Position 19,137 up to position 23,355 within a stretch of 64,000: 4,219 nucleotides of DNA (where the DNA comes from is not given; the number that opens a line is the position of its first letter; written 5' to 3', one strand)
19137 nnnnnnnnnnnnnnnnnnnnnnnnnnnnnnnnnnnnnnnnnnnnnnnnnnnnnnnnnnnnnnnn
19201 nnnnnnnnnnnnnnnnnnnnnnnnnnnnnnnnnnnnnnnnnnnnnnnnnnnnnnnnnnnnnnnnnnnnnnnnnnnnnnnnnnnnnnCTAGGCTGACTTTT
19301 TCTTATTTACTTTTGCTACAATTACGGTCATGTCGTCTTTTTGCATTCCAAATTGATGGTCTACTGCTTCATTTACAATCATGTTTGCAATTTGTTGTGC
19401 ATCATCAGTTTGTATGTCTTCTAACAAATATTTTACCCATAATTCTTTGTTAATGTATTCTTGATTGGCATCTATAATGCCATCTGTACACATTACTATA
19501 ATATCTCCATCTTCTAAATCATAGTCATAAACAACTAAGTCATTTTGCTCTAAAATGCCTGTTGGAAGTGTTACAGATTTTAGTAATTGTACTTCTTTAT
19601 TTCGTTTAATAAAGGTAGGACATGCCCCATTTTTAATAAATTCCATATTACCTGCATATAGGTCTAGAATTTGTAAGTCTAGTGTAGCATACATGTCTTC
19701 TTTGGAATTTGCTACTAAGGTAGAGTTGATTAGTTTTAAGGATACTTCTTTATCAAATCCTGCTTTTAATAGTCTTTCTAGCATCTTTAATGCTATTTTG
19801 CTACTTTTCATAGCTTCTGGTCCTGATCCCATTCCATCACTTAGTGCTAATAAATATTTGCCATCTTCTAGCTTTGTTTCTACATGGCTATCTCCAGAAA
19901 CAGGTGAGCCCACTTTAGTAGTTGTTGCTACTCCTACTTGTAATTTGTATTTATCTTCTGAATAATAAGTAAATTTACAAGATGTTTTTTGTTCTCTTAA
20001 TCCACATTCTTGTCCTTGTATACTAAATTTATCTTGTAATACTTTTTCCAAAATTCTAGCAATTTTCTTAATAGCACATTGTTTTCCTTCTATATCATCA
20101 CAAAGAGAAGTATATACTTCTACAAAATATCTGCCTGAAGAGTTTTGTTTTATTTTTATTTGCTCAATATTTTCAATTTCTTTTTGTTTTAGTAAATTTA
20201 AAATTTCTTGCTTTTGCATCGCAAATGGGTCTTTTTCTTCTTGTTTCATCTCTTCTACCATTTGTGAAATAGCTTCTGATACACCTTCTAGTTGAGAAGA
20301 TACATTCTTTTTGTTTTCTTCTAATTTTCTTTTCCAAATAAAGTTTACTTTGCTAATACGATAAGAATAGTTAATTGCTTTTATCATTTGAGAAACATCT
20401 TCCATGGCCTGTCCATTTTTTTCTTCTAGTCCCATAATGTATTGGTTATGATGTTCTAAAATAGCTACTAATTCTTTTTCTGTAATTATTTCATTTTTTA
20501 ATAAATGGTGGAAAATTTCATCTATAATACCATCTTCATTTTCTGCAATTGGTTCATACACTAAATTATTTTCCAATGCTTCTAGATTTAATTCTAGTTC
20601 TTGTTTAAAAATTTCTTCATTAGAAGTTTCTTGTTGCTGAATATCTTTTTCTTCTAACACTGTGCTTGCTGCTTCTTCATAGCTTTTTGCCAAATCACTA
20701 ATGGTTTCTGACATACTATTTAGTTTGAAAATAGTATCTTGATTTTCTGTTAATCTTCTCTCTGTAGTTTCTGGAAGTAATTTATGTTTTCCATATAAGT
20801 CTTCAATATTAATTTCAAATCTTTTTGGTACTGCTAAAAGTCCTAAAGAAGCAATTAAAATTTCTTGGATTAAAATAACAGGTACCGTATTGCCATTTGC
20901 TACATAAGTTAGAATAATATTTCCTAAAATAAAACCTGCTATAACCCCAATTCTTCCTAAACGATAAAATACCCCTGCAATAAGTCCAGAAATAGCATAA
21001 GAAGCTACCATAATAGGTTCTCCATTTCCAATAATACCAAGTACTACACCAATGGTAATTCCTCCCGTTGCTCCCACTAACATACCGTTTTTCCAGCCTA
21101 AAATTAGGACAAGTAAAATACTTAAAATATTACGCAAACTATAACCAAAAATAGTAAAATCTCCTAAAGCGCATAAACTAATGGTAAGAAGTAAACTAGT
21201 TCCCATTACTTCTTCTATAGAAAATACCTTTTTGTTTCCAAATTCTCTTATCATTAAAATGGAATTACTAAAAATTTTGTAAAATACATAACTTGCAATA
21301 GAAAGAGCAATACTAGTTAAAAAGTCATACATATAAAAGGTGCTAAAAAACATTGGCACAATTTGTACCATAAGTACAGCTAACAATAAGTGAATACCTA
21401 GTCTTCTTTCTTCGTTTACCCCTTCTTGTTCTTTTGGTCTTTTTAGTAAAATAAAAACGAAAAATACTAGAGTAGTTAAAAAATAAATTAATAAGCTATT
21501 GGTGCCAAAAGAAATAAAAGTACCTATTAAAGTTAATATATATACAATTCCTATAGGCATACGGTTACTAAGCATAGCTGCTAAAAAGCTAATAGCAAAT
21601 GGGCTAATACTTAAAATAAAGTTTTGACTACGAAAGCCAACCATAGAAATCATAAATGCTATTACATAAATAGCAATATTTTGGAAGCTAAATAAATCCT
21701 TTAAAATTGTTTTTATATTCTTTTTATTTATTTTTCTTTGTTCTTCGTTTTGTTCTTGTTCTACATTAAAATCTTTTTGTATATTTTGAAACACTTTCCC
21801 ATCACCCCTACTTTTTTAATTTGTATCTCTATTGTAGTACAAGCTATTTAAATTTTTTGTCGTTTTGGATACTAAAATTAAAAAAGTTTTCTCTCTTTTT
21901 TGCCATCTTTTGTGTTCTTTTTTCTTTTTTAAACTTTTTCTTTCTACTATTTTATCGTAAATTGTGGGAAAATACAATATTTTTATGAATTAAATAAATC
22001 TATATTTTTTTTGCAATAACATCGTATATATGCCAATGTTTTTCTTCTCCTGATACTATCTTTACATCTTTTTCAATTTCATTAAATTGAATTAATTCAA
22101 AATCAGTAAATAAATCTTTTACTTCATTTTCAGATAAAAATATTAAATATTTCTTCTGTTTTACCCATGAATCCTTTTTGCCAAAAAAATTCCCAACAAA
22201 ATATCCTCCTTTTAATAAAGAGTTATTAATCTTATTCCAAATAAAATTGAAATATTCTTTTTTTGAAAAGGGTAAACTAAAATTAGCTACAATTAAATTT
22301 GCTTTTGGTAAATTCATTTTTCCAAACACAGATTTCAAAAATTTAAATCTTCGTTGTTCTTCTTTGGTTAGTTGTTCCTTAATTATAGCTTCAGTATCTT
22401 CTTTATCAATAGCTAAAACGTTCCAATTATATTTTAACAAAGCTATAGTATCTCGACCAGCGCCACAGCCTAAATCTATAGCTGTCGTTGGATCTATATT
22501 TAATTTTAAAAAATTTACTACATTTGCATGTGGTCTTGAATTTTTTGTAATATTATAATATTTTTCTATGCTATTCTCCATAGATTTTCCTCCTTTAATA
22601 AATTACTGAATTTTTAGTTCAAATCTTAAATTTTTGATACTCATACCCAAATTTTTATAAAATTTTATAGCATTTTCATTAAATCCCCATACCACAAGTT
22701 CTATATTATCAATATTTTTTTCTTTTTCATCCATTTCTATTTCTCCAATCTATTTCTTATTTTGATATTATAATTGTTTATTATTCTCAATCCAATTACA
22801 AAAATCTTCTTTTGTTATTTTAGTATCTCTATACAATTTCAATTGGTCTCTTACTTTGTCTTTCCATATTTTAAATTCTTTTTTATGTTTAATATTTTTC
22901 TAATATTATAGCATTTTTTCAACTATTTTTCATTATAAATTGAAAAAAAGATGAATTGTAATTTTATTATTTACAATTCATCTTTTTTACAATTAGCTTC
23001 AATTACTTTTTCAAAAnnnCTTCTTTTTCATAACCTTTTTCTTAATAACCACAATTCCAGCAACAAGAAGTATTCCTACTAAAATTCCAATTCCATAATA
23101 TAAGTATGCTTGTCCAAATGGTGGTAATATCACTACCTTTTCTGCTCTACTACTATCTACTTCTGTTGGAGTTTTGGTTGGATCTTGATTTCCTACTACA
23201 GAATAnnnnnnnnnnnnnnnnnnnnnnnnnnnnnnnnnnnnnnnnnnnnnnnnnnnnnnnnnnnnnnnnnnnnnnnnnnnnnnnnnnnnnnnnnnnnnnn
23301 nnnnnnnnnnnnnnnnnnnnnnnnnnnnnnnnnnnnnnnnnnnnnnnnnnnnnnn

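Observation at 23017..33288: A two-gene giant adhesin module (~10.3 kb) is duplicated 3.4 kb away (36719-47339) with conserved architecture but diverged sequence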

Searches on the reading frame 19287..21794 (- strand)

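Call 7: search_protein_families(library=ncbifam, proteins=[window:19287-21794:-], max_evalue=0.01)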
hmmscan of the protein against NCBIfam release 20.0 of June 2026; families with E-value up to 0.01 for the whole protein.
window:19287-21794:- (835 aa): 2 families
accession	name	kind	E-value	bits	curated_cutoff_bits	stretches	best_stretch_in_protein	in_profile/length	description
TIGR02865.1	spore_II_E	equivalog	2.6e-137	459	490.8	2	466-829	406-763/764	stage II sporulation protein E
NF033484.1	Stp1_PP2C_phos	equivalog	0.00017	21.1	230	0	745-827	159-231/232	Stp1/IreP family PP2C-type Ser/Thr phosphatase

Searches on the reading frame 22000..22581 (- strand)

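Call 7: search_protein_families(library=ncbifam, proteins=[window:22000-22581:-], max_evalue=0.01)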
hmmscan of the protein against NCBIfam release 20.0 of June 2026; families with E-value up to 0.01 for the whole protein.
window:22000-22581:- (193 aa): 15 families
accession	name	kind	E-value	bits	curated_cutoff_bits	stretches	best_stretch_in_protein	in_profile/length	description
NF008992.0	PRK12335.1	equivalog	1.6e-14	53.7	303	1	6-168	102-261/289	SAM-dependent methyltransferase TehB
NF008405.0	PRK11207.1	equivalog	4.9e-11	42.5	218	1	9-168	10-170/198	tellurite resistance methyltransferase TehB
TIGR00477.1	tehB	equivalog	9.6e-10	38.2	219.5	1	5-168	52-212/238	tellurite resistance methyltransferase TehB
TIGR02072.1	BioC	equivalog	7.1e-05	22.7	184.95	1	21-167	23-177/244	malonyl-ACP O-methyltransferase BioC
TIGR00740.1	TIGR00740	equivalog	0.00011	22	193.3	1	2-142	30-172/239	carboxy-S-adenosyl-L-methionine synthase CmoA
NF001786.0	PRK00517.2-4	equivalog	0.00042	19.5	327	1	25-101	137-214/277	50S ribosomal protein L11 methyltransferase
NF041820.1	daptide_MTase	equivalog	0.0013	18.2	175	1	33-77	39-84/243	daptide-type RiPP biosynthesis methyltransferase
NF045649.1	2X_seleno_MduS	exception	0.0016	17.5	380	1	33-66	44-76/338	methyltransferase domain-containing selenoprotein MduS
NF002463.0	PRK01683.1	equivalog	0.0026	17.4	297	1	13-104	15-104/258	trans-aconitate 2-methyltransferase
NF000499.2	Erm23S_rRNA_broad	equivalog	0.0031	16.9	212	0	27-106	19-97/244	23S ribosomal RNA methyltransferase Erm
TIGR03534.1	RF_mod_PrmC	equivalog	0.0053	16.2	199.1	1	31-100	89-163/253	peptide chain release factor N(5)-glutamine methyltransferase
NF012223.0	erm_F_23S_MT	exception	0.0066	15.8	575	1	32-120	35-123/266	23S rRNA (adenine(2058)-N(6))-methyltransferase Erm(F)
NF002170.0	PRK01005.1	equivalog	0.0074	16.1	280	0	111-167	145-201/208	V-type ATP synthase subunit E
TIGR01983.1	UbiG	equivalog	0.008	15.5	102.95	0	27-66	46-85/228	bifunctional 2-polyprenyl-6-hydroxyphenol methylase/3-demethylubiquinol 3-O-methyltransferase UbiG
TIGR04345.1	ovoA_Cterm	equivalog_domain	0.0082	15.7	170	0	31-81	42-92/242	putative 4-mercaptohistidine N1-methyltransferase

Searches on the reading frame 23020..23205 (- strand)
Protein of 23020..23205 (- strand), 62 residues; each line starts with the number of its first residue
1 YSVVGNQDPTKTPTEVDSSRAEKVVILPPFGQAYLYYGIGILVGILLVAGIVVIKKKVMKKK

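Call 56: search_protein_families(library=ncbifam, proteins=[window:23020-23205:-], max_evalue=10)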
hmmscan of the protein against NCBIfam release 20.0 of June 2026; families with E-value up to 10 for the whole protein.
seq(62 aa): 2 families
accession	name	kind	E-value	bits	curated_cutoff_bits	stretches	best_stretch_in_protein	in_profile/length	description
NF053819.1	EF0750_LPXTG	subfamily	0.029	14.9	47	1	8-57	54-102/105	EF2685/EF0750 family sortase-dependent surface protein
NF008153.0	PRK10905.1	equivalog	0.11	11.6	256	1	20-52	83-115/424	cell division protein DamX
